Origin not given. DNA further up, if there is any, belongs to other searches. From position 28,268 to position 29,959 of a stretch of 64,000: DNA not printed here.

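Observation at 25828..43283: Che-like chemosensory cluster whose terminal genes are a degenerate HD-GYP receiver protein and a GAF hybrid kinase rather than motor components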

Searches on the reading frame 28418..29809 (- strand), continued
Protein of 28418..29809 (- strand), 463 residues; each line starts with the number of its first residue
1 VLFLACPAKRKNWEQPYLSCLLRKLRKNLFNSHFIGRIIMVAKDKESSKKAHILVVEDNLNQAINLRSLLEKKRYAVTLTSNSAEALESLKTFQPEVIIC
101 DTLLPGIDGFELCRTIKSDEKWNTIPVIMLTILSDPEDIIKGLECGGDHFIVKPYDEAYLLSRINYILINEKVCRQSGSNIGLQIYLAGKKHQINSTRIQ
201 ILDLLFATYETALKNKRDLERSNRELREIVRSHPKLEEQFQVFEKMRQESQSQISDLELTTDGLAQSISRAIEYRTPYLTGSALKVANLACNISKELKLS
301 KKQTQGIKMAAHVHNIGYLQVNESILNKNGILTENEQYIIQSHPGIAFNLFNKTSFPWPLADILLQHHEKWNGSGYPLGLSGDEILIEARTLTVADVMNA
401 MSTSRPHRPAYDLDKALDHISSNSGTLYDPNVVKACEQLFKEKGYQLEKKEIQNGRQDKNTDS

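Call 47: search_protein_representatives(alignment_id=A2)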
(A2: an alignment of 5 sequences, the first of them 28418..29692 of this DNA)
Query: 5 sequences, 498 profile positions. Proteins with E-value up to 0.001 (for the whole library): 839410; up to 1e-10: 291117; up to 1e-30: 40088. The best 150 are listed.
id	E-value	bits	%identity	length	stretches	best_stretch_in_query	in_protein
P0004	1.2e-298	1007.0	-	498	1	1-497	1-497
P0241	8.5e-144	496.2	-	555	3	296-497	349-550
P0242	2.8e-139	481.2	-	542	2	175-497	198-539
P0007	2.6e-136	471.5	-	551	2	179-496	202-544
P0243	7.5e-135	466.6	-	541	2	177-493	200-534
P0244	1.7e-134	465.5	-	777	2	265-498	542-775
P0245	6.5e-133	460.2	-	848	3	283-497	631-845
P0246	2.9e-131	454.8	-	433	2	292-497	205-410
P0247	9.4e-131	453.1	-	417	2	299-497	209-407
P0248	1.7e-130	452.3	-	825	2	268-497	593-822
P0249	4.2e-129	447.7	-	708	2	187-497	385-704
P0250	1.3e-128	446.0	-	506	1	9-498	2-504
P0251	2.0e-128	445.4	-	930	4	264-498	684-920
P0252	7.2e-128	443.6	-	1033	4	6-200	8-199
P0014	1.2e-127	442.9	-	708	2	198-497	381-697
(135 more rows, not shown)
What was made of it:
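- The clade is one 50%-identity cluster among 1.84 billion representatives (call 47).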

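Call 50: find_encoding_contigs(protein=P0115, flank=7000, max_places=2)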
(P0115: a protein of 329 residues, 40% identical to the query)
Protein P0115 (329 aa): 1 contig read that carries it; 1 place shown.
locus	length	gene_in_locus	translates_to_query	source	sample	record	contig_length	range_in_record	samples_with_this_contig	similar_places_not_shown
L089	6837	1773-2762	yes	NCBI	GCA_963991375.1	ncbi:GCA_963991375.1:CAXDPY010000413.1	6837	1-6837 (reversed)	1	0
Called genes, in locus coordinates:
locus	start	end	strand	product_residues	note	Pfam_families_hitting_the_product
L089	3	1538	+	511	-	?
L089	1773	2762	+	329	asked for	PF00072:Response_reg, PF13487:HD_5, PF01966:HD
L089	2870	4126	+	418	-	PF04165:DUF401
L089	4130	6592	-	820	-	PF00912:Transgly, PF00905:Transpeptidase, PF06832:BiPBP_C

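Call 51: find_encoding_contigs(protein=P0005, flank=10000, max_places=1)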
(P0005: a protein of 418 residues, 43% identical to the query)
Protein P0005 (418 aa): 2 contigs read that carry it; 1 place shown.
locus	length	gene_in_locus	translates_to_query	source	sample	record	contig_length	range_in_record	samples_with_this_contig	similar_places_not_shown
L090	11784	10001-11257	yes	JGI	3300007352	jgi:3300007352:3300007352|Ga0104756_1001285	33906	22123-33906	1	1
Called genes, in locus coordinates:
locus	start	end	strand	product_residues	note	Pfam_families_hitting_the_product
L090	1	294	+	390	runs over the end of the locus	PF00753:Lactamase_B, PF19583:ODP, PF00258:Flavodoxin_1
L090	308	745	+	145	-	PF13380:CoA_binding_2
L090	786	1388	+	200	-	PF00730:HhH-GPD, PF00633:HHH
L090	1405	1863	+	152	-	PF00588:SpoU_methylase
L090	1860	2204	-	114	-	PF03625:DUF302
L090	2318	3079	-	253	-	PF18917:LiaI-LiaF-like_TM1, PF22570:LiaF-TM, PF18917:LiaI-LiaF-like_TM1 (weak), PF09922:LiaF-like_C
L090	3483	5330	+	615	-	PF13522:GATase_6, PF13537:GATase_7, PF00733:Asn_synthase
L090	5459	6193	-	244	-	PF00561:Abhydrolase_1, PF12146:Hydrolase_4, PF02129:Peptidase_S15 (faint), PF00326:Peptidase_S9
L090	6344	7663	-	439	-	PF14697:Fer4_21 (faint), PF00037:Fer4 (faint), PF12837:Fer4_6 (weak), PF12838:Fer4_7, PF13187:Fer4_9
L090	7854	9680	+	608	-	PF08439:Peptidase_M3_N, PF01432:Peptidase_M3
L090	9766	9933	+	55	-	-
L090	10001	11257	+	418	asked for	PF00072:Response_reg, PF13487:HD_5, PF01966:HD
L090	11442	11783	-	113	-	?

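Call 52: find_encoding_contigs(protein=P0012, flank=10000, max_places=1)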
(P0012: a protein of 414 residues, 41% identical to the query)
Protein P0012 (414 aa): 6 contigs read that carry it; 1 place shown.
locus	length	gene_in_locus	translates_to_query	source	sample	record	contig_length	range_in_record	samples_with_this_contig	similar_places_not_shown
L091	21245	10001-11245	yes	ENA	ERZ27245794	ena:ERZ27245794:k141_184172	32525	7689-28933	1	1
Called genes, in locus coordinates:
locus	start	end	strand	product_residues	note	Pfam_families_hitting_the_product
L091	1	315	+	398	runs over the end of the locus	PF00926:DHBP_synthase, PF00925:GTP_cyclohydro2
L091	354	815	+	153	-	PF00885:DMRL_synthase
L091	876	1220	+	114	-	PF01050:MannoseP_isomer, PF07883:Cupin_2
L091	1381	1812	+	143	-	PF02082:Rrf2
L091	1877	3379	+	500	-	PF00749:tRNA-synt_1c, PF19269:Anticodon_2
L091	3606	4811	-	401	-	PF00999:Na_H_Exchanger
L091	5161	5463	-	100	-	PF07561:DUF1540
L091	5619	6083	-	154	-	PF13302:Acetyltransf_3, PF13523:Acetyltransf_8 (faint), PF00583:Acetyltransf_1 (weak)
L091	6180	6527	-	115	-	-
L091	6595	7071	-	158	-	-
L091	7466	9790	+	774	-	PF02369:Big_1 (faint), PF00576:Transthyretin (faint), PF00775:Dioxygenase_C (faint), PF13620:CarboxypepD_reg (weak), PF13620:CarboxypepD_reg (weak), PF17963:Big_9 (weak), PF00801:PKD (weak), PF18911:PKD_4, +3 more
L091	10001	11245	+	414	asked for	PF00072:Response_reg, PF13487:HD_5, PF01966:HD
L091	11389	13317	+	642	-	PF00015:MCPsignal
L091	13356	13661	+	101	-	PF01740:STAS, PF13466:STAS_2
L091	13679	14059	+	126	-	PF00072:Response_reg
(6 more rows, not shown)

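Call 81: predict_structure(alignment_id=A4)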
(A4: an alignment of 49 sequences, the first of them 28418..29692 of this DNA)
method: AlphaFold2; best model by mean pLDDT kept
length: 424 residues; sequences in the alignment: 49
mean_pLDDT: 88.2   pTM: 0.57
mean pLDDT of the five models: 88.2, 87.8, 86.6, 86.0, 85.5
residues with pLDDT >= 90: 263; 70-90: 131; 50-70: 10; < 50: 20
segments of 3 or more residues with pLDDT < 50: 1-8, 413-421
pLDDT, mean of each block of 10 residues (from residue 1): 49 96 97 97 97 96 95 96 95 78 89 89 92 72 75 80 73 78 82 76 85 85 86 91 96 98 96 97 94 95 96 93 98 94 98 98 91 96 98 98 89 45 50
secondary structure, 60 per line:
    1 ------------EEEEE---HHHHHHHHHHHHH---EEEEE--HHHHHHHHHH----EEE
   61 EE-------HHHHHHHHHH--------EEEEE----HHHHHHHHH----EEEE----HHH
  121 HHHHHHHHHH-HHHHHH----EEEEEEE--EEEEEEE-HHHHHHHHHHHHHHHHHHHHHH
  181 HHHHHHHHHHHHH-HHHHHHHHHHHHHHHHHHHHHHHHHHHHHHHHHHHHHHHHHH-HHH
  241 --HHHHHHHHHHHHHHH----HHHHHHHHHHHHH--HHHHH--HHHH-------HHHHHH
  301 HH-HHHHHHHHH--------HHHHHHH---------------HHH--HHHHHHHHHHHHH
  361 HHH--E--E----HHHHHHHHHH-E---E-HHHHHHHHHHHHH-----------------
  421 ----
elements in order: E13-17 H21-33 E37-41 H44-53 E58-62 H70-79 E88-92 H97-105 E110-113 H118-130 H132-137 E142-148 E151-157 H159-193 H195-236 H243-257 H262-274 H277-281 H284-287 H295-302 H304-312 H321-327 H348-363 H374-383 H391-403
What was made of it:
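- A long stalk helix links REC-ext to the domain (call 81).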

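Call 83: fold_search(model_id=the predicted structure, library=pdb)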
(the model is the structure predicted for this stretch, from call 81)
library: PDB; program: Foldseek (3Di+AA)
matches with E <= 10: 1349; with E <= 0.001: 560
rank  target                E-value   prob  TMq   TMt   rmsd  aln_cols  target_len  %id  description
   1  9rbz_A                3.3e-14  1.00  0.41  0.80   3.3       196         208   29  DvhD, HD-GYP domain, c-di-GMP-bound (released 2026-03-04)
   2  9rbz_B                1.9e-13  1.00  0.41  0.81   3.3       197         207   29  DvhD, HD-GYP domain, c-di-GMP-bound (released 2026-03-04)
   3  9rbz_D                4.7e-13  1.00  0.41  0.81   3.3       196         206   29  DvhD, HD-GYP domain, c-di-GMP-bound (released 2026-03-04)
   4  9rbz_C                7.2e-13  1.00  0.40  0.82   3.3       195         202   30  DvhD, HD-GYP domain, c-di-GMP-bound (released 2026-03-04)
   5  4mcw_A                6.9e-11  1.00  0.41  0.47   3.0       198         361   26  Crystal structure of a HD-GYP domain (a cyclic-di-GMP phosphodiesterase) containing a tri-nuclear metal centre (released 2014-02-19)
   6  4mcw_B                8.5e-11  1.00  0.40  0.46   2.7       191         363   27  Crystal structure of a HD-GYP domain (a cyclic-di-GMP phosphodiesterase) containing a tri-nuclear metal centre (released 2014-02-19)
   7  4r8z_B                1.9e-10  1.00  0.39  0.72   3.0       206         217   20  Crystal Structure of PA4781 HD-GYP domain from Pseudomonas aeruginosa at 2.2A resolution showing a bi-metallic Ni ion  (released 2015-03-04)
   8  4r8z_A                2.3e-10  1.00  0.39  0.74   2.8       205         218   20  Crystal Structure of PA4781 HD-GYP domain from Pseudomonas aeruginosa at 2.2A resolution showing a bi-metallic Ni ion  (released 2015-03-04)
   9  3gt7                  5.1e-10  1.00  0.28  0.86   7.8       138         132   40  CRYSTAL STRUCTURE OF SIGNAL RECEIVER DOMAIN OF SIGNAL TRANSDUCTION HISTIDINE KINASE FROM Syntrophus aciditrophicus (released 2009-04-14)
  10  9rc0                  3.2e-09  1.00  0.35  0.50  12.7       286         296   21  DvhD, PAS/HD-GYP domains (released 2026-03-04)
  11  3t6k_A                4.1e-09  1.00  0.28  0.94   1.3       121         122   34  Crystal structure of a putative response regulator (Caur_3799) from Chloroflexus aurantiacus J-10-fl at 1.86 A resolut (released 2011-09-07)
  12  1ys6_B                1.9e-08  1.00  0.28  0.52   6.0       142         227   26  Crystal structure of the response regulatory protein PrrA from Mycobacterium Tuberculosis (released 2006-02-07)
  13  9dvt_R                2.2e-08  1.00  0.28  0.51  14.1       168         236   24  Cryo-EM structure of RpaA bound to PkaiBC DNA and the CTD of the alpha subunit of RNAP from the cyanobacterium Synecho (released 2025-10-15)
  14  2v0n_A                2.3e-08  1.00  0.28  0.26   5.3       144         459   30  ACTIVATED RESPONSE REGULATOR PLED IN COMPLEX WITH C-DIGMP AND GTP- ALPHA-S (released 2007-08-21)
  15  2gwr                  3.4e-08  1.00  0.27  0.49   8.1       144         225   26  Crystal structure of the response regulator protein mtrA from Mycobacterium Tuberculosis (released 2006-05-23)
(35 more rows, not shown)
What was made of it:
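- On HD-GYP c-di-GMP phosphodiesterase: Foldseek matches 9rbz, 4mcw and 4r8z at E of 1e-10 to 1e-14 (call 83).
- The best structural match is the c-di-GMP-bound, catalytically dead DvhD HD-GYP domain (call 83).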

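Call 93: find_encoding_contigs(protein=P0077, flank=10000, max_places=1)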
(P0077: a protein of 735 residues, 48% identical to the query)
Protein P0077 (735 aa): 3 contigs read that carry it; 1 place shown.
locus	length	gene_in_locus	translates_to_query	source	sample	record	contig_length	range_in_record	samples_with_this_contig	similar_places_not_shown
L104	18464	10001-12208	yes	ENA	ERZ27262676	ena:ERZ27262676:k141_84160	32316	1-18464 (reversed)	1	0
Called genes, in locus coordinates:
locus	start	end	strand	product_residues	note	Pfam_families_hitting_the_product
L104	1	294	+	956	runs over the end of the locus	PF00072:Response_reg, PF00989:PAS, PF08448:PAS_4, PF13426:PAS_9, PF00512:HisKA, PF02518:HATPase_c, PF00072:Response_reg, PF01627:Hpt, +1 more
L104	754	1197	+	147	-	PF01584:CheW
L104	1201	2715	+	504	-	PF13176:TPR_7 (faint), PF01739:CheR, PF08242:Methyltransf_12 (faint), PF13428:TPR_14 (faint), PF00515:TPR_1 (faint), PF14559:TPR_19 (weak), PF12895:ANAPC3, PF13414:TPR_11, +5 more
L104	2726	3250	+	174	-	PF01584:CheW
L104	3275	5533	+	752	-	PF02743:dCache_1, PF00672:HAMP, PF18947:HAMP_2 (faint), PF00015:MCPsignal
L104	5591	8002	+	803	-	PF01627:Hpt, PF02518:HATPase_c, PF01584:CheW, PF00072:Response_reg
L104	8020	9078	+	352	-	PF00072:Response_reg, PF01339:CheB_methylest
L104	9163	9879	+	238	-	PF00072:Response_reg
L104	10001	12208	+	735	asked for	PF00072:Response_reg, PF23198:PDE8A_N (faint), PF00512:HisKA, PF02518:HATPase_c, PF00072:Response_reg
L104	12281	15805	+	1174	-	PF00072:Response_reg, PF00989:PAS, PF08448:PAS_4, PF13426:PAS_9, PF00989:PAS, PF13188:PAS_8, PF13426:PAS_9, PF13426:PAS_9, +12 more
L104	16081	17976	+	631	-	PF02366:PMT, PF13231:PMT_2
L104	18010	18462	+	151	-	?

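Call 94: find_encoding_contigs(protein=P0111, flank=10000, max_places=1)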
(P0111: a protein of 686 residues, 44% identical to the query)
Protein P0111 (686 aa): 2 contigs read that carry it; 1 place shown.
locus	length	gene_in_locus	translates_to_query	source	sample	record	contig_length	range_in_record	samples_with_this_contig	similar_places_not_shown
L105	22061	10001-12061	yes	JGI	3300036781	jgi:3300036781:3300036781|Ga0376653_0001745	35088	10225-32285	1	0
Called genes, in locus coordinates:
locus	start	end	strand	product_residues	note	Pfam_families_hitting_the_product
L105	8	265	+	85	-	-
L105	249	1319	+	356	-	-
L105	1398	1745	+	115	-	-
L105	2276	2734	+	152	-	PF01584:CheW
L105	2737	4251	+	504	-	PF01739:CheR, PF12895:ANAPC3 (faint), PF00515:TPR_1 (faint), PF07719:TPR_2 (faint), PF07721:TPR_4 (faint), PF13432:TPR_16, PF14559:TPR_19 (weak), PF13414:TPR_11 (weak), +5 more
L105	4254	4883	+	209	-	PF01584:CheW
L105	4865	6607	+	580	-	PF05227:CHASE3, PF00672:HAMP, PF00015:MCPsignal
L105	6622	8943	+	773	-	PF01627:Hpt, PF02518:HATPase_c, PF01584:CheW, PF00072:Response_reg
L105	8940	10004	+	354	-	PF00072:Response_reg, PF01339:CheB_methylest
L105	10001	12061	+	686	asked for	PF00072:Response_reg, PF00512:HisKA, PF13581:HATPase_c_2 (weak), PF02518:HATPase_c, PF00072:Response_reg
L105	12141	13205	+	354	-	PF00793:DAHP_synth_1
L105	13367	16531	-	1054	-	PF13620:CarboxypepD_reg, PF13715:CarbopepD_reg_2 (weak), PF25183:OMP_b-brl_4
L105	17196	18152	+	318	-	PF01507:PAPS_reduct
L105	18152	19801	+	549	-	PF00009:GTP_EFTU, PF01926:MMR_HSR1 (faint), PF03144:GTP_EFTU_D2 (weak), PF22594:GTP-eEF1A_C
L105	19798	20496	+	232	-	PF01507:PAPS_reduct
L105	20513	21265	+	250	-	PF01925:TauE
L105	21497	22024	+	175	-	PF13298:LigD_N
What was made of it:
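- Two further proteins, picked from the protein database only by REC-ext similarity, lie in the same kind of cluster (calls 93, 94).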
